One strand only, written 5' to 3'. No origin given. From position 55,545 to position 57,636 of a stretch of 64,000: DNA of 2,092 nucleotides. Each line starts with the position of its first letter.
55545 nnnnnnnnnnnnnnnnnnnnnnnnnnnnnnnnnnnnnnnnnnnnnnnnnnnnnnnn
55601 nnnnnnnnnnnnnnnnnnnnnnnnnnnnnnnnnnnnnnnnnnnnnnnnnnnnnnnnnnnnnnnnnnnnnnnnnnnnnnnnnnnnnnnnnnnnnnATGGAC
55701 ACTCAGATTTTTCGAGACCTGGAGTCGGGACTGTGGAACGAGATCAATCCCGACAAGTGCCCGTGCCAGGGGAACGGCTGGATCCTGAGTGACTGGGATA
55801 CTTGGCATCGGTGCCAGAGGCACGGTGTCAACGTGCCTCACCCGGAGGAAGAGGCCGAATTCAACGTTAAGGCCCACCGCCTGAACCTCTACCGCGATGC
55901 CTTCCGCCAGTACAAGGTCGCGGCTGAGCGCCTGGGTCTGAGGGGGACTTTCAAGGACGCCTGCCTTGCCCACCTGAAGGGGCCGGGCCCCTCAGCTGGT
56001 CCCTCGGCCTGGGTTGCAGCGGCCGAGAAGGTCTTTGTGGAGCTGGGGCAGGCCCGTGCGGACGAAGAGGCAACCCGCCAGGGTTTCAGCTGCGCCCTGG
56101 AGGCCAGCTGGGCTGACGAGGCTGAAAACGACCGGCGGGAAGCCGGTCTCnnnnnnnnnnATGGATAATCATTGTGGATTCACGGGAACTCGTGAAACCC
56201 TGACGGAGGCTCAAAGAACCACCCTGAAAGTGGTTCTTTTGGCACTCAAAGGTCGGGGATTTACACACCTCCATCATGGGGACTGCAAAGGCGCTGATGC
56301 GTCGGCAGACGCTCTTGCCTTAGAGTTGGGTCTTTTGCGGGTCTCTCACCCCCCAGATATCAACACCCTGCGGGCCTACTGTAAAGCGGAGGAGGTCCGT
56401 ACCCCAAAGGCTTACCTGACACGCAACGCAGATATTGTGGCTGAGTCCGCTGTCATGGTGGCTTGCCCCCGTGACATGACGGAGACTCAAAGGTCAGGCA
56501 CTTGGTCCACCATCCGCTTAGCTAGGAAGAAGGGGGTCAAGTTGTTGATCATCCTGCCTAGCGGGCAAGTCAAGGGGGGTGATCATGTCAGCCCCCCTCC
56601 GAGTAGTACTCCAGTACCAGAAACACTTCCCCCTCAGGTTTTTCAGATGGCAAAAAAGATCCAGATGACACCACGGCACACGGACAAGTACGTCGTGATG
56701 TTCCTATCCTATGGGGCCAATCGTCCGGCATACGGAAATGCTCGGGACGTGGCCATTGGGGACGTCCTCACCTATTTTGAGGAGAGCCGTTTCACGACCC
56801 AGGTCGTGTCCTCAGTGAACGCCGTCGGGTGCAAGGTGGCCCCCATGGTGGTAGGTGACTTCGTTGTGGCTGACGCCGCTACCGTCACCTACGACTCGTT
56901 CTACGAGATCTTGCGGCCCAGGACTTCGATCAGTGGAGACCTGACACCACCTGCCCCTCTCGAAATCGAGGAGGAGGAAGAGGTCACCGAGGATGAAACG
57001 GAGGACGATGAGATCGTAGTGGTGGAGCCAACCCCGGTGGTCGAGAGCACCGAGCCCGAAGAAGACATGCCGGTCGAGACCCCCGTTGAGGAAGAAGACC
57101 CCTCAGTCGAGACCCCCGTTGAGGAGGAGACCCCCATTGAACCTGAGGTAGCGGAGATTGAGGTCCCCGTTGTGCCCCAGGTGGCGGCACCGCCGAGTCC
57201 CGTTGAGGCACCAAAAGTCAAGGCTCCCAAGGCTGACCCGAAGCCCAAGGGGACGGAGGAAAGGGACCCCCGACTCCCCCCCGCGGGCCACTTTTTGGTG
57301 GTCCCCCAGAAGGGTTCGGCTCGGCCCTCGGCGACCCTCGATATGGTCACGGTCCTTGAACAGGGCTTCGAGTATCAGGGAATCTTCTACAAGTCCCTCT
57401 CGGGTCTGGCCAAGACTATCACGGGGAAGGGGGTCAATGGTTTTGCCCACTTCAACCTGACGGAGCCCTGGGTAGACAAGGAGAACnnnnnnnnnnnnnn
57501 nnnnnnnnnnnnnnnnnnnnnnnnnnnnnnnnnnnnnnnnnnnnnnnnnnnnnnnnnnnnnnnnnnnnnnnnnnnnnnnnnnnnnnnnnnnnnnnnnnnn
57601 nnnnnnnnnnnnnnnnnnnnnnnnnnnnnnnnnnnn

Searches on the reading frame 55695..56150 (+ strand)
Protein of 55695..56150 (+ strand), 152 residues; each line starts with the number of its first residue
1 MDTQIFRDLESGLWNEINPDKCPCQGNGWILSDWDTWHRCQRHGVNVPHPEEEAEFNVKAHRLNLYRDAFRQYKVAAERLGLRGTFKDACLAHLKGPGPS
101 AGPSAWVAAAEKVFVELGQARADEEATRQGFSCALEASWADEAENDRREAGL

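Call 12: find_related_loci(query=window:55695-56150:+, collection=viral_contigs, flank=5000)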
Query window:55695-56150:+ (152 aa) in viral_contigs; peptide patterns used: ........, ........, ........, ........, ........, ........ (x = any residue, [..] = any of these).
8 stretches matched a pattern, but none encodes a relative of the query by tblastn (E <= 1e-3).

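Call 15: search_protein_families(library=pfam, proteins=[window:55695-56150:+], max_evalue=0.01)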
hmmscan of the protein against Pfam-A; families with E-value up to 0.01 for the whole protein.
window:55695-56150:+ (152 aa): 0 families

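Call 17: find_encoding_contigs(protein=window:55695-56150:+, flank=3000, max_places=10)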
Protein window:55695-56150:+ (152 aa): 4 contigs read that carry it; 3 places shown.
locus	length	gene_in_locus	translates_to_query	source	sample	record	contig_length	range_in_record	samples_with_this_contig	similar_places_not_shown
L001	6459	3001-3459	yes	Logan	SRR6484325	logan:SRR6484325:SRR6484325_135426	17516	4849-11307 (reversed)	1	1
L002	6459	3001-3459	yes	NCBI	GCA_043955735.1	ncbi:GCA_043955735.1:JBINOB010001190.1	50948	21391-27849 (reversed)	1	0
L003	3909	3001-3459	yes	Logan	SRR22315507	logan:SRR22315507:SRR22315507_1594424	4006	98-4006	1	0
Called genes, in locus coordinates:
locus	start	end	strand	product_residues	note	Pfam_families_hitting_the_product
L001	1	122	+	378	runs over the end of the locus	-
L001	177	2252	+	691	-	PF22745:Nlig-Ia (weak), PF01653:DNA_ligase_aden, PF03120:OB_DNA_ligase, PF00533:BRCT (weak)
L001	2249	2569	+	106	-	-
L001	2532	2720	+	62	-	-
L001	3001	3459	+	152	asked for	-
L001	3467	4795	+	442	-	PF11149:DUF2924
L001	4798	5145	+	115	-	-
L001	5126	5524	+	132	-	-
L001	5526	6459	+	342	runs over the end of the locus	PF01145:Band_7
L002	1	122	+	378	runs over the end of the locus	-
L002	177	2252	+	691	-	PF22745:Nlig-Ia (weak), PF01653:DNA_ligase_aden, PF03120:OB_DNA_ligase, PF00533:BRCT (weak)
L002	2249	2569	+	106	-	-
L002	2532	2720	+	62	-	-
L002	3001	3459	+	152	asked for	-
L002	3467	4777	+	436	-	PF11149:DUF2924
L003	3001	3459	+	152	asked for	-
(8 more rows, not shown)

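Call 19: search_protein_families(library=phrogs, proteins=[window:55695-56150:+], max_evalue=0.001)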
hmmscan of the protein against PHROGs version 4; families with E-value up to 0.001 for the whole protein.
window:55695-56150:+ (152 aa): 0 families

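Call 20: find_homologous_proteins(query=window:55695-56150:+, max_evalue=0.01)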
Query window:55695-56150:+ (152 aa): 4 proteins with E <= 0.01 among 49 candidates.
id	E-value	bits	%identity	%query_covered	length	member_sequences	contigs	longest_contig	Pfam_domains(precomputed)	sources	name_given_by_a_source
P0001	1.0e-101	356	100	100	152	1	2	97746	-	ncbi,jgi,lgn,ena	-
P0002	9.3e-37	144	46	95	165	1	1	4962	-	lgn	-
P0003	3.4e-36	143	48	98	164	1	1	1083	-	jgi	jgi:hypothetical protein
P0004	2.6e-6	45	39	45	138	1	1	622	-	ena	-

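Call 21: find_encoding_contigs(protein=P0002, flank=5000)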
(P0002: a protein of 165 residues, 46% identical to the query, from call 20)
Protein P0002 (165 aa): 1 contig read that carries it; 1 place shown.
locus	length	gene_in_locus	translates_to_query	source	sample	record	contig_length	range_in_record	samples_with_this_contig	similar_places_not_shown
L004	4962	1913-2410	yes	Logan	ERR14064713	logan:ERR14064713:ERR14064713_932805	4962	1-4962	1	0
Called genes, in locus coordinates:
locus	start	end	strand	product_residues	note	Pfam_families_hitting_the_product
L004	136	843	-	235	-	-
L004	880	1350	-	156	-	PF02464:CinA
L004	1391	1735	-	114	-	-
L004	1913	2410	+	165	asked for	-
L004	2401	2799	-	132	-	-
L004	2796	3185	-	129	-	-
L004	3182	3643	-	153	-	PF00293:NUDIX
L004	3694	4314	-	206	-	PF11539:DUF3228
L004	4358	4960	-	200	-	?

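Call 22: find_encoding_contigs(protein=P0003, flank=5000)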
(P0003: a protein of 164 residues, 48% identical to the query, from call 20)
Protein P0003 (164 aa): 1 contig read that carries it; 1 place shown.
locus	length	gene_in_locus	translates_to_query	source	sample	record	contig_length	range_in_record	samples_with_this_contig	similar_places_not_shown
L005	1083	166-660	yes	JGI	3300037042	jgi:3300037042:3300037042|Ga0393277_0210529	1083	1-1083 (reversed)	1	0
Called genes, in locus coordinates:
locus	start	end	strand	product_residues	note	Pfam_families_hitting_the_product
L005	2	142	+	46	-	?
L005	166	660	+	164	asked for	-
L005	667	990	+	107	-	-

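Call 23: find_encoding_contigs(protein=P0004, flank=5000)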
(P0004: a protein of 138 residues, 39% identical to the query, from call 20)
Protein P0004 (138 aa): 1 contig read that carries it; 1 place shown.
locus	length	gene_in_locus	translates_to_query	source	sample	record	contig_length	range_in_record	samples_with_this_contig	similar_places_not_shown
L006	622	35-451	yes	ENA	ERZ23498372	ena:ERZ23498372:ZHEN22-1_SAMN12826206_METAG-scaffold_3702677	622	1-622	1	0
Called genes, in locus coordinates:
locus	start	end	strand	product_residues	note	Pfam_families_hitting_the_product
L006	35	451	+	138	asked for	-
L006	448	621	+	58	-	?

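Call 67: search_dna_similar(query=window:55695-56150:+, collection=phages, mode=protein, max_evalue=0.001)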
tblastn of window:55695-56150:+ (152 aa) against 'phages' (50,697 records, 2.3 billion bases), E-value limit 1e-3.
No match.

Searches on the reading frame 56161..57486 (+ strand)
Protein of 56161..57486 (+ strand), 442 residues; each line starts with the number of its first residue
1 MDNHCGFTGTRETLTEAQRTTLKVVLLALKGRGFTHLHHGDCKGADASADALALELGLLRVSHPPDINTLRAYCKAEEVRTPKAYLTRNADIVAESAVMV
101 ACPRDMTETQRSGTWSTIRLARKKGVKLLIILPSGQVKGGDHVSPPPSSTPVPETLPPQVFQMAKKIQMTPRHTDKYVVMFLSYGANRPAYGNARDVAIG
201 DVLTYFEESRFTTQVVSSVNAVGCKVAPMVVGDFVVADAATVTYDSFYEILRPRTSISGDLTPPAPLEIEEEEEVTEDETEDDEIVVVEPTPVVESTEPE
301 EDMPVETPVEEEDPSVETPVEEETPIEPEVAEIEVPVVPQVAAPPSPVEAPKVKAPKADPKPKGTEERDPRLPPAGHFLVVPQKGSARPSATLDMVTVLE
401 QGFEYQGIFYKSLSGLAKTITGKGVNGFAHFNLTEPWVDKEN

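Call 19: search_protein_families(library=phrogs, proteins=[window:56161-57486:+], max_evalue=0.001)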
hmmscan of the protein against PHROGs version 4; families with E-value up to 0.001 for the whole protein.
window:56161-57486:+ (442 aa): 2 families
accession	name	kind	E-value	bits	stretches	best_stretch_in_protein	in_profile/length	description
phrog_11806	-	unknown function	7.3e-10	39.9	1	394-435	105-146/154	-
phrog_289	-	other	5.2e-09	36.5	1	7-131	27-138/500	GTP-binding domain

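Call 50: find_homologous_proteins(query=window:56161-57486:+, max_evalue=0.00001)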
Query window:56161-57486:+ (442 aa): 5 proteins with E <= 0.00001 among 8000 candidates.
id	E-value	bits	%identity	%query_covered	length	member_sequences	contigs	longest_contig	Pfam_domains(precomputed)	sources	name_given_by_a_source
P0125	1.8e-259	879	91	100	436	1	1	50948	PF11149.14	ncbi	-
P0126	5.9e-176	604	100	63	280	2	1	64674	PF11149.14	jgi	-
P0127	1.1e-22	99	41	31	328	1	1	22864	-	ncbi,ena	-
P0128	4.5e-17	80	42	30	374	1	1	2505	PF08719.18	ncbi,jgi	jgi:ribA/ribD-fused uncharacterized protein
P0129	8.8e-6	43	33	34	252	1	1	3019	PF11149.14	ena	-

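Call 52: find_encoding_contigs(protein=P0127, flank=10000, max_places=3)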
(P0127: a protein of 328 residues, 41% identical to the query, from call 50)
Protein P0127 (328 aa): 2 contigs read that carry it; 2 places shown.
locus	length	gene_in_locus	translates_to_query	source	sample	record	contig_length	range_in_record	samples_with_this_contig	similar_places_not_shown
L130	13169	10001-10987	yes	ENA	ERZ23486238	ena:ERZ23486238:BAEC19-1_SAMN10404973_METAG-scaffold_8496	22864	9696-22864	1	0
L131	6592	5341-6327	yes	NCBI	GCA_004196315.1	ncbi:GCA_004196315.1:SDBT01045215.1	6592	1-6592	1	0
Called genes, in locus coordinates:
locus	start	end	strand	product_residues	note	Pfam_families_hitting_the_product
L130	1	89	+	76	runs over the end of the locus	-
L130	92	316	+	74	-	-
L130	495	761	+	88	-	-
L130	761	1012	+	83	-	-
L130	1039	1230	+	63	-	-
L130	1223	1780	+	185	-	PF25188:Tad6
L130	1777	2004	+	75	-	-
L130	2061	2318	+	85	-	-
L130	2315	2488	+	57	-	-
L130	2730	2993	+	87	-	-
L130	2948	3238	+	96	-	-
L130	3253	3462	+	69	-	-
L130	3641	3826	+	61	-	-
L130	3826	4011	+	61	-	-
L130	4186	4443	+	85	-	-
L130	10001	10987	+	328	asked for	-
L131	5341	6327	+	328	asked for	-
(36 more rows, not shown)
